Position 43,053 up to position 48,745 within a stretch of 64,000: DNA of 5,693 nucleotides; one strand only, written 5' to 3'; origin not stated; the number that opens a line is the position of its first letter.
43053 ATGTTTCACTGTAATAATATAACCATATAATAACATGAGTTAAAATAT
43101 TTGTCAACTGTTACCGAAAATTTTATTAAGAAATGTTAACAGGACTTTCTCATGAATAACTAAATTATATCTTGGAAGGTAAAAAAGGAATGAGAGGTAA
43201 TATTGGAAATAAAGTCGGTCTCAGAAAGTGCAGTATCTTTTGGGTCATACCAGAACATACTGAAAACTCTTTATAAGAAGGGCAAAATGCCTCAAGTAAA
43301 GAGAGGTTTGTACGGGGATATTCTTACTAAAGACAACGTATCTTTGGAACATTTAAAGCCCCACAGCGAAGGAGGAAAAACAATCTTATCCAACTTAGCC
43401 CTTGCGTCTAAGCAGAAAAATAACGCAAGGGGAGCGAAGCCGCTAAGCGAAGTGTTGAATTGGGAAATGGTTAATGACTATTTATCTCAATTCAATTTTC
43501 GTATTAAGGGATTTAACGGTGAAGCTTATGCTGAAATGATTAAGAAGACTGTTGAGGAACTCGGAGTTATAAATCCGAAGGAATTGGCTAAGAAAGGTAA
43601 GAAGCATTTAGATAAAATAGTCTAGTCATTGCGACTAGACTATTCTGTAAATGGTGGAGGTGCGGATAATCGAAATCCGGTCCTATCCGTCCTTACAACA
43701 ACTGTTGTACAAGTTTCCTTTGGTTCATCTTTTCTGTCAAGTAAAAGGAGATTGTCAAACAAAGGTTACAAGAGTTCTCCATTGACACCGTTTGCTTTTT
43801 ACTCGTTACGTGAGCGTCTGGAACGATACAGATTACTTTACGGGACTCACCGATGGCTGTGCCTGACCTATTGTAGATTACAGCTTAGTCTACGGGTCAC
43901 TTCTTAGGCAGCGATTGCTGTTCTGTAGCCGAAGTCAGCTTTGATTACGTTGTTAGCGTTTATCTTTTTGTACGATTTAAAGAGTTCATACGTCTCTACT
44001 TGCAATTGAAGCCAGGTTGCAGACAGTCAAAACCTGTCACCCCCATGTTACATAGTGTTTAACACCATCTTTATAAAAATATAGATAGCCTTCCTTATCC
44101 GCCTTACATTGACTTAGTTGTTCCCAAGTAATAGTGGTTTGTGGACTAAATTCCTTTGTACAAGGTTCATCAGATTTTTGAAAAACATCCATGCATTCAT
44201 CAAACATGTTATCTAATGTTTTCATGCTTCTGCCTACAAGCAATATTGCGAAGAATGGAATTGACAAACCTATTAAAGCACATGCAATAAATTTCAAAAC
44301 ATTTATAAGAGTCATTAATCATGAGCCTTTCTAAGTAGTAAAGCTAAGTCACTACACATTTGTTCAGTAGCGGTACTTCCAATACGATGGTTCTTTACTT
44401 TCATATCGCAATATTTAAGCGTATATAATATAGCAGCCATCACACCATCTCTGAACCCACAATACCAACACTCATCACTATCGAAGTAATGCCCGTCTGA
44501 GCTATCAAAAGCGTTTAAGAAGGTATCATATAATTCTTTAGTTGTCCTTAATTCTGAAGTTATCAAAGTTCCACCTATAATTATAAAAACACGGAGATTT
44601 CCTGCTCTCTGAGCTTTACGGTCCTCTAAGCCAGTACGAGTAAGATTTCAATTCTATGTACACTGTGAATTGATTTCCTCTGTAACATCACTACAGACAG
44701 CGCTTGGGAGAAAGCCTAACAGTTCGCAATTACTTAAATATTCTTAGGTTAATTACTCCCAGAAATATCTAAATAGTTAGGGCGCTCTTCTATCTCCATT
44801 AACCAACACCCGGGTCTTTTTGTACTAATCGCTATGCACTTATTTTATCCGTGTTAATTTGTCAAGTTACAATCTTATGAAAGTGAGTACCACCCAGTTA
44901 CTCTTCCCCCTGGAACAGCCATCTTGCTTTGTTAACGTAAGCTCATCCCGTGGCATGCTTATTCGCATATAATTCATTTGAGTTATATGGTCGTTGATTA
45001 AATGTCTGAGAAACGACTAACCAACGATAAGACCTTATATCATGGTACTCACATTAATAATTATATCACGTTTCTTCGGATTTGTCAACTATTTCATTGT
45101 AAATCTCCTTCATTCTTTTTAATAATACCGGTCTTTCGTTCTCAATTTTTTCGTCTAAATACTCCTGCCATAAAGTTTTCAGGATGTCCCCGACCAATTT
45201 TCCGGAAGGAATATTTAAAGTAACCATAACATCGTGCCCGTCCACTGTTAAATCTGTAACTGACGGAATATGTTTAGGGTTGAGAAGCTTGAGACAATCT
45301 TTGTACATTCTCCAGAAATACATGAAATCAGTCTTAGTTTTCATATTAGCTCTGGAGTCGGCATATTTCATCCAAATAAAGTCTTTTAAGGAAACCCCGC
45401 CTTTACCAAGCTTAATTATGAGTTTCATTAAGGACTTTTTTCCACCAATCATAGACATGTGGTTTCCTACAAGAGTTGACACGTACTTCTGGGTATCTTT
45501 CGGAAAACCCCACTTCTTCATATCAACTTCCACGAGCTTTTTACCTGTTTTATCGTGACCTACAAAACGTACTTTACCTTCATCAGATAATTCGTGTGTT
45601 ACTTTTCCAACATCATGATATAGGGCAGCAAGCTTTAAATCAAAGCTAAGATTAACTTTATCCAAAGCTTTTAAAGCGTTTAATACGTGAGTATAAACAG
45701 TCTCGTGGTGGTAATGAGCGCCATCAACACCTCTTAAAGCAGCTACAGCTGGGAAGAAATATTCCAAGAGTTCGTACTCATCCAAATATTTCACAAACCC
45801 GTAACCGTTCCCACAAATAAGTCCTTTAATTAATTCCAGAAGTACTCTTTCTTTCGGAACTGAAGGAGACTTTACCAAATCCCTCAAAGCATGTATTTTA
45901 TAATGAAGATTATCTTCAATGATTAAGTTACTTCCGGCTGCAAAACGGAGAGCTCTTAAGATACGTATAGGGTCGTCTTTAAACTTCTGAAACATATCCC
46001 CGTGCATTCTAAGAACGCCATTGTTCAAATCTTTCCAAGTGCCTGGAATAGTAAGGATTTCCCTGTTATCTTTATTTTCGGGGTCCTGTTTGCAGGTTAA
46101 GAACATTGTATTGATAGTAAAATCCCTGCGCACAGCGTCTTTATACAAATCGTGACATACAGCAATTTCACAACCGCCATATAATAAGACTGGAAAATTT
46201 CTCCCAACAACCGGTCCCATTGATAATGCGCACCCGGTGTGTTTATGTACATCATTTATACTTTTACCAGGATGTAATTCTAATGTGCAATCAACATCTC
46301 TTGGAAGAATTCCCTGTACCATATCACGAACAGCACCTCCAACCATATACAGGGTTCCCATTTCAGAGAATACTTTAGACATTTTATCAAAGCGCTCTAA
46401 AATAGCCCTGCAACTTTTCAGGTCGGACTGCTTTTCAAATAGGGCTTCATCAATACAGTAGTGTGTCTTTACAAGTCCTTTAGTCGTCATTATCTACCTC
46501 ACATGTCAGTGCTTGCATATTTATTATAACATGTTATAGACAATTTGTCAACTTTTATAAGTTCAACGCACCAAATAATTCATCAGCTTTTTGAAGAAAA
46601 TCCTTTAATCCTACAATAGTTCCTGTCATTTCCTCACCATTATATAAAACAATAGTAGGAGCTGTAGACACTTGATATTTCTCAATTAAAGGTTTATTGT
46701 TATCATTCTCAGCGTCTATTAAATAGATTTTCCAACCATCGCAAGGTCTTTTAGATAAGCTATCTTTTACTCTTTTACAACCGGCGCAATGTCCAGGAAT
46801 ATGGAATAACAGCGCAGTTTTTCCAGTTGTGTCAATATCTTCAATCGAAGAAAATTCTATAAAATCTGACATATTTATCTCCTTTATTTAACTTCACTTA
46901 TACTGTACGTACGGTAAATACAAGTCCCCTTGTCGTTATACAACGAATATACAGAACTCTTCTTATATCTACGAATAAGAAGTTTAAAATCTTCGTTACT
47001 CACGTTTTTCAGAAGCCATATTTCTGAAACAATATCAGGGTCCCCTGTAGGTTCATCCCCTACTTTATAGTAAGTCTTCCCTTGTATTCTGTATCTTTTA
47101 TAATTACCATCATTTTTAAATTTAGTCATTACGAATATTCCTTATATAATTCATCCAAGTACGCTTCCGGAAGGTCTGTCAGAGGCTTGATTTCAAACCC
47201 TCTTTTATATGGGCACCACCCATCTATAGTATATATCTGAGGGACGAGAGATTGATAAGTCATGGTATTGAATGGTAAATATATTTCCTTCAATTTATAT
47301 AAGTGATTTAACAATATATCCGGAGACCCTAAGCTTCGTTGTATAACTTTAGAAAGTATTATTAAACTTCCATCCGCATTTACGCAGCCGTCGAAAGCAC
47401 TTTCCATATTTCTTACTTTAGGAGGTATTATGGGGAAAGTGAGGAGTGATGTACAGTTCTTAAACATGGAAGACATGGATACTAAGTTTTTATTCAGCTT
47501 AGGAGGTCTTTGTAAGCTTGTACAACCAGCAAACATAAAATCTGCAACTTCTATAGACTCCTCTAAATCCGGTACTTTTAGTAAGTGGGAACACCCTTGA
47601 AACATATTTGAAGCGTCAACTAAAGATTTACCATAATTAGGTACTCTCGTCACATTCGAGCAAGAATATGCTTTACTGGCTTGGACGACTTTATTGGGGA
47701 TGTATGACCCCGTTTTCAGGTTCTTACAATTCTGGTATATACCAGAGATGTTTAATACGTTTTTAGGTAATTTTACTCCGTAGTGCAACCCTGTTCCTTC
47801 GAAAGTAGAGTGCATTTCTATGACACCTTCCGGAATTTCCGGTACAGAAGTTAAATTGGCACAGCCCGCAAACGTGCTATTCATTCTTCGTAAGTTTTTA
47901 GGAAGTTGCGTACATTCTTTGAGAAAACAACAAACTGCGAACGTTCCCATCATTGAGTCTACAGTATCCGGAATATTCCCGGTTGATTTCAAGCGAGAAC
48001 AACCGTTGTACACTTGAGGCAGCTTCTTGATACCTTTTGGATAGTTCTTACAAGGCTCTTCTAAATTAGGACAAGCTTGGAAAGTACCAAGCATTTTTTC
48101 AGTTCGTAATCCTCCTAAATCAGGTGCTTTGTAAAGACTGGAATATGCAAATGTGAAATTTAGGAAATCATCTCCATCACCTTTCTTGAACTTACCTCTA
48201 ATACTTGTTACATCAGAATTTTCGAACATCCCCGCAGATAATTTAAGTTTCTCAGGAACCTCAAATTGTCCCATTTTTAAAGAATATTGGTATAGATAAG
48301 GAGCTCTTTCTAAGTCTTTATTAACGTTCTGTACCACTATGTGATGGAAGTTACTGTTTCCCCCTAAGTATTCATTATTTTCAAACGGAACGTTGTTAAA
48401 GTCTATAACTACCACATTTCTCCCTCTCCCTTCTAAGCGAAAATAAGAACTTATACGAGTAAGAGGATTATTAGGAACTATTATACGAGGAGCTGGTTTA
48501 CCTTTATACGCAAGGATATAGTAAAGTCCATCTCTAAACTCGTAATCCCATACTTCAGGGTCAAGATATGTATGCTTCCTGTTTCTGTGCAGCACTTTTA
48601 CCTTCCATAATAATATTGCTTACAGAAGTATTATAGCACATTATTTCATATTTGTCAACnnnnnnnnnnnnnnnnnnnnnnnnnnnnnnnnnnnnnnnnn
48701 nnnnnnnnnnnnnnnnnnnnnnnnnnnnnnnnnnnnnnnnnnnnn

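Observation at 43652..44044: Phage-encoded tmRNA (ssrA) with tag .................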

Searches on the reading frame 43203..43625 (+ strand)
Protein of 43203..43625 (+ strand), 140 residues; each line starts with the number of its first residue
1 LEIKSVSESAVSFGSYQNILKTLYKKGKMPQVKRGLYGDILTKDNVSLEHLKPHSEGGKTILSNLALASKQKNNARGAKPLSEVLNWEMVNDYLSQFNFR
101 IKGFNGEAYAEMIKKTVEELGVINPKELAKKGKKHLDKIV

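Call 9: search_protein_families(library=phrogs, proteins=[window:43203-43625:+])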
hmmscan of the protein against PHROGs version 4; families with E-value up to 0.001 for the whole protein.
window:43203-43625:+ (140 aa): 6 families
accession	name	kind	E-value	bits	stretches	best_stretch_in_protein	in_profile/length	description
phrog_5718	-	DNA, RNA and nucleotide metabolism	6.1e-05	23.2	1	39-84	136-181/394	HNH endonuclease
phrog_16726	-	DNA, RNA and nucleotide metabolism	9.4e-05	23.3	1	43-127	107-193/308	HNH endonuclease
phrog_6050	-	DNA, RNA and nucleotide metabolism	0.00025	21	1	40-107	321-387/402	HNH endonuclease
phrog_25184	-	DNA, RNA and nucleotide metabolism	0.00039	20.9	0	47-92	128-173/209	HNH endonuclease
phrog_9645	-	DNA, RNA and nucleotide metabolism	0.00055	20.7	1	27-80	21-73/168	HNH endonuclease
phrog_2214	-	DNA, RNA and nucleotide metabolism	0.00069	19.8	1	43-86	203-246/429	HNH endonuclease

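Call 10: search_protein_families(library=pfam, proteins=[window:43203-43625:+])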
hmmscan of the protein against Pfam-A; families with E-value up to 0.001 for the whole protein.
window:43203-43625:+ (140 aa): 0 families
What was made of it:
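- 43203..43625 (+): Convergent 140-aa HNH-like ORF. It is a conserved core neighbour, not part of the tmRNA. Weak PHROG HNH hits (E 6e-5 and weaker) and no Pfam hit (calls 9, 10).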

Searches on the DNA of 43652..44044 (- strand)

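Call 4: search_dna_similar(query=window:43652-44044:-, collection=phages, mode=distant, max_rows=40)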
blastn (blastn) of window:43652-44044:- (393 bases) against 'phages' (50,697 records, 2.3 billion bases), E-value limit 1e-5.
No match.
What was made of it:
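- Closest known: tmRNAs of cultured phages. Different: No blastn similarity to any of 50,697 GenBank phage records (call 4).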

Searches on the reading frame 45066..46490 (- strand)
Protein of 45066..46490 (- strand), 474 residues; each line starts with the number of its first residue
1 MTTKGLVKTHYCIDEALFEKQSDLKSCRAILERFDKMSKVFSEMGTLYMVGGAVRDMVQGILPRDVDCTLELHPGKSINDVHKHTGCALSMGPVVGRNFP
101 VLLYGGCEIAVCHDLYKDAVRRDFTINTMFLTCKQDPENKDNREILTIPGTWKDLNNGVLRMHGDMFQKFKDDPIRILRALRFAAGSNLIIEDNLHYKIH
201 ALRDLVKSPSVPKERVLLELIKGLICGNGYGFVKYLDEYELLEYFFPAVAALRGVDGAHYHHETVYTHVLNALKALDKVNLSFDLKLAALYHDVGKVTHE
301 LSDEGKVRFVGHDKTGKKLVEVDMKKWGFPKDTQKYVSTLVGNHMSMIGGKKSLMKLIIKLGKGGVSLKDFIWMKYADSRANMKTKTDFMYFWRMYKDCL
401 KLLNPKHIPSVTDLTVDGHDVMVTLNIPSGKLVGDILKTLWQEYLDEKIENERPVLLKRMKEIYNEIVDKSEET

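Call 9: search_protein_families(library=phrogs, proteins=[window:45066-46490:-])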
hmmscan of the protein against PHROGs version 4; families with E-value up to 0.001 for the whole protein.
window:45066-46490:- (474 aa): 2 families
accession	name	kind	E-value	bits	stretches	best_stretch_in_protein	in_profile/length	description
phrog_2244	-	DNA, RNA and nucleotide metabolism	3.6e-43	149.5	1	46-435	4-374/392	tRNA nucleotidyltransferase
phrog_24229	-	DNA, RNA and nucleotide metabolism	2.7e-20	73.9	1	113-240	103-220/245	tRNA nucleotidyltransferase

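Call 10: search_protein_families(library=pfam, proteins=[window:45066-46490:-])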
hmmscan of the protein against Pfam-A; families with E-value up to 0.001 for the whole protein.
window:45066-46490:- (474 aa): 4 families
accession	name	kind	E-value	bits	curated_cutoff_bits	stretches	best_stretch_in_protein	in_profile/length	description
PF01743.26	PolyA_pol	-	4e-11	43.8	23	2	113-161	85-126/126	Poly A polymerase head domain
PF01966.28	HD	-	5.4e-09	36.8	22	1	265-351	1-92/116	HD domain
PF13735.12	tRNA_NucTran2_2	-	3.2e-08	34.1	27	1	408-458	97-147/149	tRNA nucleotidyltransferase domain 2 putative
PF12627.12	PolyA_pol_RNAbd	-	2e-07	31.1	22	1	191-250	4-61/64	Probable RNA and SrmB- binding site of polymerase A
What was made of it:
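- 45066..46490 (-): CCA-adding enzyme (tRNA nucleotidyltransferase with an HD domain), a conserved neighbour. phrog_2244 at E 3.6e-43; Pfam PolyA_pol, HD and tRNA_NucTran2_2 (calls 9, 10).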

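Call 12: find_related_loci(query=window:45066-46490:-, collection=viral_contigs, flank=6000)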
Query window:45066-46490:- (474 aa) in viral_contigs; peptide patterns used: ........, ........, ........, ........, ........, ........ (x = any residue, [..] = any of these).
1 stretches matched a pattern, but none encodes a relative of the query by tblastn (E <= 1e-3).
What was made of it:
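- Tried and rejected: No relatives were found (call 12).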

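Call 16: find_encoding_contigs(protein=window:45066-46490:-, flank=10000, max_places=8)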
Protein window:45066-46490:- (474 aa): 3 contigs read that carry it; 2 places shown.
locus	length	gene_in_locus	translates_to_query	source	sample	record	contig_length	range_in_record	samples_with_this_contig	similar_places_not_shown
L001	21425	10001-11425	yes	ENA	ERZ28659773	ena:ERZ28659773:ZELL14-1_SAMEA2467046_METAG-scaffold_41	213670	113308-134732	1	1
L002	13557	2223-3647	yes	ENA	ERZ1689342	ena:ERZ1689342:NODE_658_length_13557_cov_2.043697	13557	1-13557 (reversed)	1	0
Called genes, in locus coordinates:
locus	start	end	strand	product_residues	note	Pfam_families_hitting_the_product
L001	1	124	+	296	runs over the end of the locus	-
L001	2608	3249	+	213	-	-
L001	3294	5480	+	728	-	PF23139:OB_YrrC, PF14490:HHH_RecD2, PF13245:AAA_19, PF13401:AAA_22 (weak), PF13604:AAA_30, PF01443:Viral_helicase1 (faint), PF18335:SH3_13, PF13538:UvrD_C_2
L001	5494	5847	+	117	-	-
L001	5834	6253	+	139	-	-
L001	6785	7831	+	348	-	-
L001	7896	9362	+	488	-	PF13306:LRR_5 (faint)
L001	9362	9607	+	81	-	-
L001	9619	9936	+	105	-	PF00085:Thioredoxin (weak)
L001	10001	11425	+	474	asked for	PF01743:PolyA_pol (faint), PF12627:PolyA_pol_RNAbd (weak), PF01966:HD, PF13735:tRNA_NucTran2_2 (weak)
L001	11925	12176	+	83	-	-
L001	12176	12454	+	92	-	-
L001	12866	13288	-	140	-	-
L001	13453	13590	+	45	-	-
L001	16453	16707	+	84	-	-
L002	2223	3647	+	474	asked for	PF01743:PolyA_pol (faint), PF12627:PolyA_pol_RNAbd (weak), PF01966:HD, PF13735:tRNA_NucTran2_2 (weak)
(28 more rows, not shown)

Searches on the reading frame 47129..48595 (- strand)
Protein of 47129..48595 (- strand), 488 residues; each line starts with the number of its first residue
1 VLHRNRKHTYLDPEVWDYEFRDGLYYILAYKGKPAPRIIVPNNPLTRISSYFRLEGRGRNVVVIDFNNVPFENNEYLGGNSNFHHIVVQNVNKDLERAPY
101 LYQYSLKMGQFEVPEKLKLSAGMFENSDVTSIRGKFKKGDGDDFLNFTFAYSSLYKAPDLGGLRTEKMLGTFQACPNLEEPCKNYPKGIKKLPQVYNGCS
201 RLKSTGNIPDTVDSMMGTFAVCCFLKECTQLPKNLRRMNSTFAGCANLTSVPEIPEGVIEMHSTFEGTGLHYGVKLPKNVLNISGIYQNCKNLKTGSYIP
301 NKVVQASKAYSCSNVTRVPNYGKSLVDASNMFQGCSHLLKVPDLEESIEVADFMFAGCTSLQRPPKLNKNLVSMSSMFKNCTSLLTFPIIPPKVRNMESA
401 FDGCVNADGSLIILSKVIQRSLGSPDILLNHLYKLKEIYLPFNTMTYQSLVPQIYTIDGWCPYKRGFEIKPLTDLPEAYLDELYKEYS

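Call 9: search_protein_families(library=phrogs, proteins=[window:47129-48595:-])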
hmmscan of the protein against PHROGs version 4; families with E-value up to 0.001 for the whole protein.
window:47129-48595:- (488 aa): 2 families
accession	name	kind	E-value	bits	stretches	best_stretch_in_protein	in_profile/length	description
phrog_9915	-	unknown function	6.7e-09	34.6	1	280-388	1221-1345/1813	-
phrog_35892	-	unknown function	3.2e-07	29.3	1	196-295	550-650/1181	-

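Call 10: search_protein_families(library=pfam, proteins=[window:47129-48595:-])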
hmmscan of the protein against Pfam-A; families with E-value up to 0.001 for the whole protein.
window:47129-48595:- (488 aa): 1 family
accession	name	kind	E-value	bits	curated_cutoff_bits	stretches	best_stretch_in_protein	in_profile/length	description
PF13306.12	LRR_5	-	3.8e-11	43.4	27.7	2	172-294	8-127/127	BspA type Leucine rich repeat region (6 copies)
